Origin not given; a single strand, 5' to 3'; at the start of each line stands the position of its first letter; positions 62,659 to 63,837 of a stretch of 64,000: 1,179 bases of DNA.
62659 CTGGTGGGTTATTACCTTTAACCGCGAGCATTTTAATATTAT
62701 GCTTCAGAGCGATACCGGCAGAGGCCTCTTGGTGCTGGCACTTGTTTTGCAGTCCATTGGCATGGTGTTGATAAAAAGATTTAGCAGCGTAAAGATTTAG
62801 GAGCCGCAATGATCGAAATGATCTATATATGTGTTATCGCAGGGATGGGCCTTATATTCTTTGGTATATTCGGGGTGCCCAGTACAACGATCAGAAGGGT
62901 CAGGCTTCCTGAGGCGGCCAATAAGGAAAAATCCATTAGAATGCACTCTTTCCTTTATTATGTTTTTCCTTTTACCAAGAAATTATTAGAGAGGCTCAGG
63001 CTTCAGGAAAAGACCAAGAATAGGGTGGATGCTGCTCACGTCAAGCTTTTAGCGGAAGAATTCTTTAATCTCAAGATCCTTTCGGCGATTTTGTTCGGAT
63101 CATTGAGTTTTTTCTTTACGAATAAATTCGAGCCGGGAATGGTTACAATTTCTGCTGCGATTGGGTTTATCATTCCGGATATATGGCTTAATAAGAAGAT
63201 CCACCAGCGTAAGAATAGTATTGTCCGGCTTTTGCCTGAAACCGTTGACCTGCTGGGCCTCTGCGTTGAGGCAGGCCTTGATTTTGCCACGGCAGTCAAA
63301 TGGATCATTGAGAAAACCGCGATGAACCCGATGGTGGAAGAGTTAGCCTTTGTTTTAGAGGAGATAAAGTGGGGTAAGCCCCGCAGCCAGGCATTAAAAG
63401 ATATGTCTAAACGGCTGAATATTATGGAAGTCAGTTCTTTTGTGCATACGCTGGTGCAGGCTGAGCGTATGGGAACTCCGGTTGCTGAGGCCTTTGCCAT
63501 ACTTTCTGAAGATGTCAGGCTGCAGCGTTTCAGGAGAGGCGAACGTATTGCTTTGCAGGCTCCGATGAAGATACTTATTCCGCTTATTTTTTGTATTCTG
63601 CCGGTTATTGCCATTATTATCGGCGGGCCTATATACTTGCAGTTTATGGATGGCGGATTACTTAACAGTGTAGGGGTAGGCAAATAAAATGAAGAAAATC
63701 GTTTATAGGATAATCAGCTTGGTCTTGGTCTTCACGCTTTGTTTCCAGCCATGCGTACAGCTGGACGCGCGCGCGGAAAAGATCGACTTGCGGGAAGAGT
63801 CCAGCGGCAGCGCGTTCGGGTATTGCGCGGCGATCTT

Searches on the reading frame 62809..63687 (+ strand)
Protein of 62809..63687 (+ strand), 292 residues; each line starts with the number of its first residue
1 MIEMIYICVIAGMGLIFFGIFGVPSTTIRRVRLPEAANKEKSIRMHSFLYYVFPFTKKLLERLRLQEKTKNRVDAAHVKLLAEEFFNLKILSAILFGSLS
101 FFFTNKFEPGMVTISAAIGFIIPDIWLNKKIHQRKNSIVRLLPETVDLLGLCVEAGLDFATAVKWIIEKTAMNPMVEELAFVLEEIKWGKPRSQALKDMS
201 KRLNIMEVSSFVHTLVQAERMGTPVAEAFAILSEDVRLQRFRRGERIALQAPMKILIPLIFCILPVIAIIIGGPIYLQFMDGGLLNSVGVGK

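Call 112: find_encoding_contigs(protein=window:62809-63687:+, flank=10000, max_places=2)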
Protein window:62809-63687:+ (292 aa): 1 contig read that carries it; 1 place shown.
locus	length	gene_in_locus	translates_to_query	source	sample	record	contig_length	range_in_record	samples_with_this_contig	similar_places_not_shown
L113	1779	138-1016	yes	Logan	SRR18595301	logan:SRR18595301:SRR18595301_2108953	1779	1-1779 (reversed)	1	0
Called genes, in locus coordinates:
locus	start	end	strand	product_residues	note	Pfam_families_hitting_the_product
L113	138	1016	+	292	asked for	PF00482:T2SSF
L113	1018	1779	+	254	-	?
